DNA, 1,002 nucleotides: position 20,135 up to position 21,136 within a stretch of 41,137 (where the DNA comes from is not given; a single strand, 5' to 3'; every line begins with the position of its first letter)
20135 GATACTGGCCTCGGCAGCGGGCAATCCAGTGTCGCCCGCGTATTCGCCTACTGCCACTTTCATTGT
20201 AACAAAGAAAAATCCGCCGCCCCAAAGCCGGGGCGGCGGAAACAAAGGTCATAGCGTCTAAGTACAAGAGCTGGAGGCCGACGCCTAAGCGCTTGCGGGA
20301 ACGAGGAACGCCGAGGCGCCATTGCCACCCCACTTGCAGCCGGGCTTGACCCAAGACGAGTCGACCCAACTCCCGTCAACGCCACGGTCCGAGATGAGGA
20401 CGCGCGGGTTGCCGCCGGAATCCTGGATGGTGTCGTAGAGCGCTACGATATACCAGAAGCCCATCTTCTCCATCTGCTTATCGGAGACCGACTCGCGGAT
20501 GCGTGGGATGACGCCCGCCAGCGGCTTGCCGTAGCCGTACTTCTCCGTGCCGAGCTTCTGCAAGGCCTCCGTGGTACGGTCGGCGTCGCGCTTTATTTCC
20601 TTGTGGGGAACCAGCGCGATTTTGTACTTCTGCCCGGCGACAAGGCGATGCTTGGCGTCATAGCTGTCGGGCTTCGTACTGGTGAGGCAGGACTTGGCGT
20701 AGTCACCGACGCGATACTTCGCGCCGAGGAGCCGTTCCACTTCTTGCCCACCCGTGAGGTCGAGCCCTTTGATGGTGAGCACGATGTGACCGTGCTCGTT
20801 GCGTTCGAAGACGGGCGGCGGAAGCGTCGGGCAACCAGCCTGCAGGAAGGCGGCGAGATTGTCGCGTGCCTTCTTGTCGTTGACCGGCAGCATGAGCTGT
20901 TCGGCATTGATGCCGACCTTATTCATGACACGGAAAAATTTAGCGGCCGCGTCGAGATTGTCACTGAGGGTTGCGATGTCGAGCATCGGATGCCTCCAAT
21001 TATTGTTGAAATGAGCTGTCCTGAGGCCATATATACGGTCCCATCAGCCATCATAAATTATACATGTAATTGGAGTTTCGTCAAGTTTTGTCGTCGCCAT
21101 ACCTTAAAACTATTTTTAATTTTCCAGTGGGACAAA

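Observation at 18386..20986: Complete diversity-generating retroelement: 128-nt TR/VR pair whose 17 mismatches are all at template adenines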

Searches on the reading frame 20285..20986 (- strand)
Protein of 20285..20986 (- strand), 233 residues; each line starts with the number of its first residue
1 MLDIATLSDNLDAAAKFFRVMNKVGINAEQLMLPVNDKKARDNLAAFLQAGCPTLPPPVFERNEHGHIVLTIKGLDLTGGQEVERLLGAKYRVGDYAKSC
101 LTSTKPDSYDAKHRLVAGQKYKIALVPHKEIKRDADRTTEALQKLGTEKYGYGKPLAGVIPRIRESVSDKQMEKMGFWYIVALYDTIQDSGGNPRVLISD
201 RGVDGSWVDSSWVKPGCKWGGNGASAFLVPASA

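Call 5: search_protein_families(library=pfam, proteins=[window:20285-20986:-], max_evalue=0.01)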
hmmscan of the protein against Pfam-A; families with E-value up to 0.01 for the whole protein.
window:20285-20986:- (233 aa): 0 families

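Call 10: search_solved_structures(query=window:20285-20986:-, max_evalue=10, show_alignments=2)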
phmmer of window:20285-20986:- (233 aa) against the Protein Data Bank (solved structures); distinct sequences matched with E-value up to 10: 2.
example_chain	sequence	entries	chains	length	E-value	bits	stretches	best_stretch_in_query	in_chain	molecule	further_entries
3hij_A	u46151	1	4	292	0.21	14.4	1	6-96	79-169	Dihydrodipicolinate synthase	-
1xky_A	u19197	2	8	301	0.22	14.3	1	6-96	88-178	dihydrodipicolinate synthase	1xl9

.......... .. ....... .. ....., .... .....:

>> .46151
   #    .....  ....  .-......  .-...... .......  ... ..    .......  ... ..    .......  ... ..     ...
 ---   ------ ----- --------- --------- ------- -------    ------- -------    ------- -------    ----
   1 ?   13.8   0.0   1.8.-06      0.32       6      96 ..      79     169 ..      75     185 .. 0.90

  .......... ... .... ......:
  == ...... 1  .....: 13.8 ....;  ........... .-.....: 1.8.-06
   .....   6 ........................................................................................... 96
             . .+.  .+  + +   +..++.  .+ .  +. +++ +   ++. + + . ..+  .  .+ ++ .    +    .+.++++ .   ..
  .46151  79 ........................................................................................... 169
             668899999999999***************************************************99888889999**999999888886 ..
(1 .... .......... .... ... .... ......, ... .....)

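Call 11: find_homologous_proteins(query=window:20285-20986:-, max_evalue=0.001)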
Query window:20285-20986:- (233 aa): 238 proteins with E <= 0.001 among 819 candidates; the best 120 are listed.
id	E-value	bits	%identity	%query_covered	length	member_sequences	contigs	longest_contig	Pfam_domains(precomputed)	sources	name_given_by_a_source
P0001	5.5e-154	528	100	100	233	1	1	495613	-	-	-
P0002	6.9e-110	384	75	99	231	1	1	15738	-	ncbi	-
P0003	7.9e-99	348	69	99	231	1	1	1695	-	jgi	-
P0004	3.0e-84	300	78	76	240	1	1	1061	-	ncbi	-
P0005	3.3e-82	294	58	97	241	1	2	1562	-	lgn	-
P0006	5.4e-78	280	58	100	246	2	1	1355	-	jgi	jgi:hypothetical protein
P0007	1.2e-76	275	58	82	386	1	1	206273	-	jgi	jgi:hypothetical protein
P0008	6.1e-76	273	58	100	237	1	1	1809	-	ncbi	-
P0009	6.8e-76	273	67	77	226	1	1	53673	-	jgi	jgi:hypothetical protein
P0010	7.3e-76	273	69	82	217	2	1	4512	-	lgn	-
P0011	3.6e-74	267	59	94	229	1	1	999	-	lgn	-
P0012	6.8e-74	266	66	80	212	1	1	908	-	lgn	-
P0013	8.0e-73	263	66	76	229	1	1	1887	-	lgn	-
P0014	2.1e-72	262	65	76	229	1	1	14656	-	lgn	-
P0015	3.4e-72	261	59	90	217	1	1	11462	-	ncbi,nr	ncbi:MAG: hypothetical protein Q8P23_00555 [bacterium]|nr:hypothetical protein [bacterium]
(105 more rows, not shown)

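Call 15: find_related_loci(query=A1, collection=genome_contigs, flank=6000)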
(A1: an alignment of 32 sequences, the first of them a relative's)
Query A1 (233 aa) in genome_contigs; peptide patterns used: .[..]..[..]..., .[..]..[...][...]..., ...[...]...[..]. (x = any residue, [..] = any of these).
95 stretches matched a pattern; 35 encode a relative of the query (tblastn E <= 1e-3); 35 distinct loci.
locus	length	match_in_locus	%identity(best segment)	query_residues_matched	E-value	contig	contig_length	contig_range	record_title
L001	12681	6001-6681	58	1-215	4e-81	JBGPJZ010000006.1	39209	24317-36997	MAG: Candidatus Paceibacteria bacterium isolate OBJ_0618_7090110_298 k141_1924996_length_39209_cov_19.5491, whole genome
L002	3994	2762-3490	53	1-232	3e-81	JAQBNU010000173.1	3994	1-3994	MAG: Chitinophagaceae bacterium isolate RYN_301 scaffold_2186589, whole genome shotgun sequence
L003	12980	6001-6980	66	57-230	2e-75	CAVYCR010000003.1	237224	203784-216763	MAG: Candidatus Kaiserbacteria bacterium isolate MFD04540.bin.2.11 genome assembly, contig: contig_24813, whole genome s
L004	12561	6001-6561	63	42-232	7e-73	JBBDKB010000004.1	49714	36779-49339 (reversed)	MAG: Candidatus Paceibacterota bacterium isolate LejiaA_45_34 Lejia_A_1184_length_49714_cov_21, whole genome shotgun seq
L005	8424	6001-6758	64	58-232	3e-72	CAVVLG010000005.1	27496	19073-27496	MAG: Candidatus Adlerbacteria bacterium isolate MFD09222.bin.1.2 genome assembly, contig: contig_64793, whole genome sho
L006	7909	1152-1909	64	58-232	3e-72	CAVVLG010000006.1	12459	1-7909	MAG: Candidatus Adlerbacteria bacterium isolate MFD09222.bin.1.2 genome assembly, contig: contig_64796, whole genome sho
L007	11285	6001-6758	64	58-232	3e-72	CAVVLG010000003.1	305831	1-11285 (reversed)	MAG: Candidatus Adlerbacteria bacterium isolate MFD09222.bin.1.2 genome assembly, contig: contig_43712, whole genome sho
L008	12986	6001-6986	64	59-232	8e-70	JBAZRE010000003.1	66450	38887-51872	MAG: Candidatus Paceibacterota bacterium isolate SO_2017_GW1_140 NODE_2394_length_66450_cov_1.492680_OW334_2017, whole g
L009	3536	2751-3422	52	16-232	1e-69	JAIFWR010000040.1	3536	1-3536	MAG: Candidatus Parcubacteria bacterium isolate viral-cat_58_25 PAFVLPS_2018_scaffold_164381, whole genome shotgun seque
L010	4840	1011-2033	57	35-232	1e-67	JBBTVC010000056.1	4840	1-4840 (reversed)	MAG: Patescibacteria group bacterium isolate H14-bin026_1 H14_bin026_1_000000000056, whole genome shotgun sequence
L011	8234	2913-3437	61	54-232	1e-67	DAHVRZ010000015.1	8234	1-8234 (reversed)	MAG TPA_asm: Candidatus Parcubacteria bacterium isolate clean656 NODE_15_length_8234_cov_6.378325, whole genome shotgun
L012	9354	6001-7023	57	45-233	6e-66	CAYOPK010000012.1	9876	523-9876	MAG TPA_asm: uncultured Candidatus Saccharibacteria bacterium isolate SRP319275_co6_95 genome assembly, contig: NODE_381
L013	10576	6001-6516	63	60-232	2e-65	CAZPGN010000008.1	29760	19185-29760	MAG TPA_asm: uncultured Candidatus Saccharibacteria bacterium isolate binchicken_co125_1159 genome assembly, contig: NOD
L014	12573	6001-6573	56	43-231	8e-64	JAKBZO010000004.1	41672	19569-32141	MAG: bacterium isolate WY3.bin67 NODE_1305_length_41672_cov_3.341702, whole genome shotgun sequence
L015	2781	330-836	61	60-228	1e-63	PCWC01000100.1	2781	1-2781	MAG: Parcubacteria group bacterium CG11_big_fil_rev_8_21_14_0_20_39_22 CG11_8_21_14_0.20_scaffold_31959_c, whole genome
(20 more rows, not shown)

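Call 31: predict_structure(alignment_id=A2)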
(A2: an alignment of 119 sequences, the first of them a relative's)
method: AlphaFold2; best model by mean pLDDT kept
length: 233 residues; sequences in the alignment: 119
mean_pLDDT: 87.3   pTM: 0.72
mean pLDDT of the five models: 87.3, 84.7, 84.0, 81.0, 79.8
residues with pLDDT >= 90: 146; 70-90: 62; 50-70: 19; < 50: 6
segments of 3 or more residues with pLDDT < 50: none
pLDDT, mean of each block of 10 residues (from residue 1): 57 79 83 87 81 58 95 95 95 93 94 96 98 96 97 96 93 94 84 84 81 84 97 62
secondary structure, 60 per line:
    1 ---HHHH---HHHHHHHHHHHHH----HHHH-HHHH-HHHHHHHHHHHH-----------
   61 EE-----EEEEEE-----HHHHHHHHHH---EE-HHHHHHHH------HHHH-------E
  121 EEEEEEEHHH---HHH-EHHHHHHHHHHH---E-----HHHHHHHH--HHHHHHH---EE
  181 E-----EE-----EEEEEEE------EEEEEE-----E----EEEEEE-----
elements in order: H4-7 H11-23 H28-31 H33-36 H38-49 E68-73 H79-88 H95-102 H109-112 E120-127 H139-149 H159-166 H169-175 E179-181 E194-200 E207-212 E223-228

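Call 37: fold_search(model_id=the predicted structure, library=pdb)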
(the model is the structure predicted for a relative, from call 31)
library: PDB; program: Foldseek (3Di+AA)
matches with E <= 10: 82; with E <= 0.001: 0
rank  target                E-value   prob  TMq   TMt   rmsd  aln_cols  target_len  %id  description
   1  8d33_B                2.1e+00  0.01  0.11  0.07  20.8       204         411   14  Human mitochondrial DNA polymerase gamma ternary complex with GC basepair (released 2023-05-24)
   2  8hio_A                2.1e+00  0.01  0.09  0.05  25.2       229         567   14  Cryo-EM structure of the Cas12m2-crRNA binary complex (released 2023-04-12)
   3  6s6y_D                2.4e+00  0.05  0.12  0.10   6.6        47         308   13  X-ray crystal structure of the formyltransferase/hydrolase complex (FhcABCD) from Methylorubrum extorquens in complex  (released 2019-12-04)
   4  6skf_Bc               3.2e+00  0.01  0.10  0.21  13.8       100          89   12  Cryo-EM Structure of T. kodakarensis 70S ribosome (released 2020-07-29)
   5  8v55_C                3.2e+00  0.01  0.12  0.08  19.7       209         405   12  Human mitochondrial DNA polymerase gamma bound to a replication fork in an open conformation (released 2024-07-10)
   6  6woo_k                3.4e+00  0.04  0.12  0.27   6.1        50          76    8  CryoEM structure of yeast 80S ribosome with Met-tRNAiMet, eIF5B, and GDP (released 2020-09-23)
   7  9ggb_C                3.6e+00  0.01  0.11  0.08  12.6        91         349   13  Structure of the G848S mutant of human mitochondrial DNA polymerase gamma in complex with PZL-A (released 2025-04-16)
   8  8a3w_e                3.9e+00  0.02  0.11  0.16  12.5       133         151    5  CRYO-EM STRUCTURE OF LEISHMANIA MAJOR 80S RIBOSOME : WILD TYPE (released 2023-12-20)
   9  5dsv_A                4.1e+00  0.01  0.11  0.10  15.6       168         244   15  Crystal structure of human proteasome alpha7 tetradecamer (released 2015-12-02)
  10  2gre_J                4.1e+00  0.01  0.07  0.05  22.4       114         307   12  Crystal structure of Deblocking aminopeptidase from Bacillus cereus (released 2006-05-23)
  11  3gpr_C                4.4e+00  0.03  0.13  0.20   4.4        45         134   11  Crystal structure of rhodocetin (released 2009-12-15)
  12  5ljo_C                4.4e+00  0.01  0.10  0.14  15.3        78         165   10  E. coli BAM complex (BamABCDE) by cryoEM (released 2016-10-12)
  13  1ryp_I                4.4e+00  0.01  0.11  0.11  14.6       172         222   11  CRYSTAL STRUCTURE OF THE 20S PROTEASOME FROM YEAST AT 2.4 ANGSTROMS RESOLUTION (released 1998-04-15)
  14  8esq_k                4.7e+00  0.02  0.08  0.23   8.4        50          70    8  Ytm1 associated nascent 60S ribosome State 2 (released 2022-11-30)
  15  4g8j_F                4.7e+00  0.02  0.08  0.08  10.1        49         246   12  X-ray Structure of Uridine Phosphorylease from Vibrio cholerae Complexed with Thymidine at 2.12 A Resolution (released 2013-07-24)
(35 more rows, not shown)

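Call 38: search_solved_structures(query=A2, max_evalue=10, show_alignments=3)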
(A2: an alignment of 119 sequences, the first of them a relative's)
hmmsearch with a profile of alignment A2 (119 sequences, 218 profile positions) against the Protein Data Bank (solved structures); distinct sequences matched with E-value up to 10: 2.
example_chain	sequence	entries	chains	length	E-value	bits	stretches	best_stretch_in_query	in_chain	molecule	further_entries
1ufx_A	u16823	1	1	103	0.14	14.8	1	45-81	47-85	KIAA1526 protein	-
6kz1_A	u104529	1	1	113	0.2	14.3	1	45-81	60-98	Whirlin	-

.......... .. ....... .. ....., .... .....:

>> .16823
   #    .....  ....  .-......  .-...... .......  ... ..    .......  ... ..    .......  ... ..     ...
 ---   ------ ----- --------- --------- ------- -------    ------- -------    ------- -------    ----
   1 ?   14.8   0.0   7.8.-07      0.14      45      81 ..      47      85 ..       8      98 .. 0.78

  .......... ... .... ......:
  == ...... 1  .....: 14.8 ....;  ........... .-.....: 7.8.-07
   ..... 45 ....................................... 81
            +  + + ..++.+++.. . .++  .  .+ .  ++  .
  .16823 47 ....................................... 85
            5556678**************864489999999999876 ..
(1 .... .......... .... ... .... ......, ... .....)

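Call 42: fold_search(model_id=the predicted structure, library=viral)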
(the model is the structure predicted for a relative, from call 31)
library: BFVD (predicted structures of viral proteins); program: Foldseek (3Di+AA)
matches with E <= 10: 114; with E <= 0.001: 0
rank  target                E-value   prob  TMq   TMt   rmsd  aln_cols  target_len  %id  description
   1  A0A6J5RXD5            1.1e-01  0.02  0.10  0.10  16.9       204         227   13  Uncharacterized protein [uncultured Caudovirales phage]
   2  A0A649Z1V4            8.0e-01  0.03  0.14  0.19  13.5       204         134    8  (no name in the UniProt tables at hand)
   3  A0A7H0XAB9            9.1e-01  0.04  0.09  0.09  18.5        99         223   18  (no name in the UniProt tables at hand)
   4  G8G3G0                1.2e+00  0.04  0.08  0.08  15.1        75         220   21  Coat protein [Raphanus latent virus]
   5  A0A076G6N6            1.6e+00  0.07  0.15  0.32   6.5        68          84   12  (no name in the UniProt tables at hand)
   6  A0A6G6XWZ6            2.1e+00  0.03  0.11  0.08  18.6        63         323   11  (no name in the UniProt tables at hand)
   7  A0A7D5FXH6            2.1e+00  0.02  0.09  0.08  10.6        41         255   22  (no name in the UniProt tables at hand)
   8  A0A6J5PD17            2.3e+00  0.04  0.19  0.13  13.7       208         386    8  Uncharacterized protein [uncultured Caudovirales phage]
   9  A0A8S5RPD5            2.4e+00  0.07  0.10  0.17   9.2        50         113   16  Uncharacterized protein [virus sp. ctrcb4]
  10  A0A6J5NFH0            2.4e+00  0.02  0.08  0.10  17.0       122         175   16  Uncharacterized protein [uncultured Caudovirales phage]
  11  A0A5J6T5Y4            2.6e+00  0.02  0.08  0.10  18.9        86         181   12  (no name in the UniProt tables at hand)
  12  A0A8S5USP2            2.8e+00  0.01  0.17  0.23  15.3       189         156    7  Uncharacterized protein [Myoviridae sp. ctijX18]
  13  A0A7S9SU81            2.8e+00  0.01  0.13  0.05  15.0       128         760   10  Uncharacterized protein [Virus NIOZ-UU157]
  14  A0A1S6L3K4            2.8e+00  0.01  0.12  0.10  16.8       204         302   11  Uncharacterized protein [Erwinia phage vB_EamM_Yoloswag]
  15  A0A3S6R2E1            3.0e+00  0.01  0.09  0.20   9.0        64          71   12  (no name in the UniProt tables at hand)
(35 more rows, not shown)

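Call 72: search_protein_families(library=ncbifam, proteins=[window:20285-20986:-], max_evalue=0.01)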
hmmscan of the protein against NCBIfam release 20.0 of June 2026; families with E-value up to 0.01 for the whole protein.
window:20285-20986:- (233 aa): 0 families

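Call 73: search_protein_families(library=padloc, proteins=[window:20285-20986:-], max_evalue=0.01)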
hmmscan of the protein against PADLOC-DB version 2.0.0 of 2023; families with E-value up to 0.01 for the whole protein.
window:20285-20986:- (233 aa): 0 families

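Call 74: find_encoding_contigs(protein=window:20285-20986:-, flank=1000, max_places=3)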
Protein window:20285-20986:- (233 aa): no gene with exactly this product is on record in the collection.
